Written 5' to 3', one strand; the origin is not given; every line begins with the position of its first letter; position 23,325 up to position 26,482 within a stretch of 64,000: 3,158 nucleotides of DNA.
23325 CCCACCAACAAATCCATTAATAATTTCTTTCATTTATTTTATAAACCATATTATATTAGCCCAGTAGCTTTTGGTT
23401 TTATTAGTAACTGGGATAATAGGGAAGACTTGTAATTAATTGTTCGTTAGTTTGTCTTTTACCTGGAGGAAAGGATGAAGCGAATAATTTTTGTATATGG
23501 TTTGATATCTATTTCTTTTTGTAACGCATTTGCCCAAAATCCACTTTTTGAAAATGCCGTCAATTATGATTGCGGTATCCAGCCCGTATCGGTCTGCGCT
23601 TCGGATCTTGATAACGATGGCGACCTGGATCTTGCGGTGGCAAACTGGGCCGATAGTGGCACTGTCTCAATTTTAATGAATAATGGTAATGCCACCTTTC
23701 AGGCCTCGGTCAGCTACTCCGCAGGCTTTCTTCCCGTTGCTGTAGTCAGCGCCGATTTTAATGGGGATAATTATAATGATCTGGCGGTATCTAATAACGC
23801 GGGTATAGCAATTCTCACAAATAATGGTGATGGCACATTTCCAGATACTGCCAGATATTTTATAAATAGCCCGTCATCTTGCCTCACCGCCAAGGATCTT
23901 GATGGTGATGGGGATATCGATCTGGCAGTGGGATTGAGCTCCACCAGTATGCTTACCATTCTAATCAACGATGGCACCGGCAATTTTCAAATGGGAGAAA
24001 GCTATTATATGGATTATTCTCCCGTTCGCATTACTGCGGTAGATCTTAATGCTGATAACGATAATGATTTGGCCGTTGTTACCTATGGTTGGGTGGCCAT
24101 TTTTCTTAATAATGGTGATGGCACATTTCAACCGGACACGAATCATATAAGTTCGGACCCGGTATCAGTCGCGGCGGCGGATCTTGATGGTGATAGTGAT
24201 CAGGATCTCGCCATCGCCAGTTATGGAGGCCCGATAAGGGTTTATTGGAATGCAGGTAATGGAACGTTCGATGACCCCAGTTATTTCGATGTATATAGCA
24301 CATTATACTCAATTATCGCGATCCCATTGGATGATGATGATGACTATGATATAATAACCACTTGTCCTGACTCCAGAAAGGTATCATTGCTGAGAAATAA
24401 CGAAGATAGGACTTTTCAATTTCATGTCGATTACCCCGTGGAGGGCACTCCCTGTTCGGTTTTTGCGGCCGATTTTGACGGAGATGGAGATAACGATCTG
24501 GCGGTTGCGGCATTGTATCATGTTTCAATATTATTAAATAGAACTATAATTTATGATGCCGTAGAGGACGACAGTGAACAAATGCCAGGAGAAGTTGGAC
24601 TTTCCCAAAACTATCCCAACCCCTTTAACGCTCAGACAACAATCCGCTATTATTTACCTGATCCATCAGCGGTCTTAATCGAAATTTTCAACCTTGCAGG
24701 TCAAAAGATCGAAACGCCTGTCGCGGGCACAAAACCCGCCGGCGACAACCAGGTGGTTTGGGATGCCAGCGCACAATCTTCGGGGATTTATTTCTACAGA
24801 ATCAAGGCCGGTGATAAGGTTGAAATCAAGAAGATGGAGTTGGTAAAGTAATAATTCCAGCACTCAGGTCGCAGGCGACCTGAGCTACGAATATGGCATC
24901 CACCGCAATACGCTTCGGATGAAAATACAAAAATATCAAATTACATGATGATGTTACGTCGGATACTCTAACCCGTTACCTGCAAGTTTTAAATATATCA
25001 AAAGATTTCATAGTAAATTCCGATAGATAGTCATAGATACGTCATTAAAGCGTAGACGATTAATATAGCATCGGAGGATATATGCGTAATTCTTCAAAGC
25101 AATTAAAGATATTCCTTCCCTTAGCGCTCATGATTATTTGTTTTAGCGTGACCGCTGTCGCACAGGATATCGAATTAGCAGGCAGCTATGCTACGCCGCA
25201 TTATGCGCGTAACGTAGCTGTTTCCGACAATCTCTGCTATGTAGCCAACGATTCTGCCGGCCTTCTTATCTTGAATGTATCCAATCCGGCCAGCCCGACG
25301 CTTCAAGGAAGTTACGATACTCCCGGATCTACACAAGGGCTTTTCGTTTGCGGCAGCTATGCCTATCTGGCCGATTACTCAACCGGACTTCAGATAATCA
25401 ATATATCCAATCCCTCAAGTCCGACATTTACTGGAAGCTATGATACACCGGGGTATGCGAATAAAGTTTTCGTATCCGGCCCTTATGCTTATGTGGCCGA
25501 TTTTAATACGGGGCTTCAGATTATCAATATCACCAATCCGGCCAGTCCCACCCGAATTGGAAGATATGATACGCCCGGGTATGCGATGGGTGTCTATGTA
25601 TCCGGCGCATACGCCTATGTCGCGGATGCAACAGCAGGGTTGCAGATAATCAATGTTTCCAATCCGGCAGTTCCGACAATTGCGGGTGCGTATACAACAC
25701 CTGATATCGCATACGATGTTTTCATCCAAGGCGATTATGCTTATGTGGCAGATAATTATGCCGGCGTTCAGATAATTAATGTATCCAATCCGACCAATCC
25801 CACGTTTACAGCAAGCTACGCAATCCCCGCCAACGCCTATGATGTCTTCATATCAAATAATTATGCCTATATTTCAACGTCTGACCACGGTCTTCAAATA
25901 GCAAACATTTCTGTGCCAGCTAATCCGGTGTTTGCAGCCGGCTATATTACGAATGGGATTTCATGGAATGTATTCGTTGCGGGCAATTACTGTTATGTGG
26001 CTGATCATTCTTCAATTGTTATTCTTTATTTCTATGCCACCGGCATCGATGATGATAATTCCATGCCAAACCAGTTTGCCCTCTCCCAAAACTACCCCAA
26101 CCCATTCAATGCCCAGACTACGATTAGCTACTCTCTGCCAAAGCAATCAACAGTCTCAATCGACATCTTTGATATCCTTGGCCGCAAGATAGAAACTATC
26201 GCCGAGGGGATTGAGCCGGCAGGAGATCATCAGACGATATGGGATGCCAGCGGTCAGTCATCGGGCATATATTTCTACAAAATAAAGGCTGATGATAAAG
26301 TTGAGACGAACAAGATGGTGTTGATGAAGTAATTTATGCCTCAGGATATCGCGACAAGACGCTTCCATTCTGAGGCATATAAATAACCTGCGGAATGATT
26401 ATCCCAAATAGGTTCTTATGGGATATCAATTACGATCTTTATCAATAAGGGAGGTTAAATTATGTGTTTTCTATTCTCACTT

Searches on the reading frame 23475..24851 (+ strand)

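Call 9: search_protein_families(library=pfam, proteins=[window:23475-24851:+], max_evalue=0.001)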
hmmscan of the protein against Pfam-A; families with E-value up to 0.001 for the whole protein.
window:23475-24851:+ (458 aa): 5 families
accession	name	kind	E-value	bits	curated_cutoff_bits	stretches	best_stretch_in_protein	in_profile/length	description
PF13517.12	FG-GAP_3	-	9e-45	151.6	26.9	6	190-246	1-60/61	FG-GAP-like repeat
PF01839.29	FG-GAP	-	3.9e-20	71.7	22.1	4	230-259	3-27/37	FG-GAP repeat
PF18962.6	Por_Secre_tail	-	4.4e-10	40.1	27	1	380-454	2-73/75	Secretion system C-terminal sorting domain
PF13860.13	FlgD_ig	-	9.2e-07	29.2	27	1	386-443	10-73/79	FlgD Ig-like domain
PF12256.14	TcdB_toxin_midN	-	0.00012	21.9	24.8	0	319-392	20-87/181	Insecticide toxin TcdB middle/N-terminal region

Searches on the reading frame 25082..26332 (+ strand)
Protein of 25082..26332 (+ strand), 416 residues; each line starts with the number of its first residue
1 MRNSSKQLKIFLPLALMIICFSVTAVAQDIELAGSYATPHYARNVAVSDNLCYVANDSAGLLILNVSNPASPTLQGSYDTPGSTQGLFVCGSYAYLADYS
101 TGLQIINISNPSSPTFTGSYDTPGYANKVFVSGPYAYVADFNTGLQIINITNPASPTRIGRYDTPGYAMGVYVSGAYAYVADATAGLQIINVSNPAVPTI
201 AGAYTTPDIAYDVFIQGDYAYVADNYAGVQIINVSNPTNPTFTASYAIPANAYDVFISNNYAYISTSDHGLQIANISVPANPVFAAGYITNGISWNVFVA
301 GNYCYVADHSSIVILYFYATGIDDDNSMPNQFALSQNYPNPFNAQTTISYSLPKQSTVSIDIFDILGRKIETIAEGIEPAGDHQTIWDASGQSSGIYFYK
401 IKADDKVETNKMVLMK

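Call 9: search_protein_families(library=pfam, proteins=[window:25082-26332:+], max_evalue=0.001)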
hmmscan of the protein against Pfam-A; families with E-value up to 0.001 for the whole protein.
window:25082-26332:+ (416 aa): 4 families
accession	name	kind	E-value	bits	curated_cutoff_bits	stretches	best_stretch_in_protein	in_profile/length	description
PF08309.17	LVIVD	-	1.7e-73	242.1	20.2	6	123-164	1-42/42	LVIVD repeat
PF18962.6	Por_Secre_tail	-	3.8e-12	46.8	27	1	338-413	2-74/75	Secretion system C-terminal sorting domain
PF09826.15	Beta_propel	-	3.6e-07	29.9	22.4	0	143-328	90-217/495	Beta propeller domain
PF13860.13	FlgD_ig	-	0.00013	22.3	27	1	345-404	11-76/79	FlgD Ig-like domain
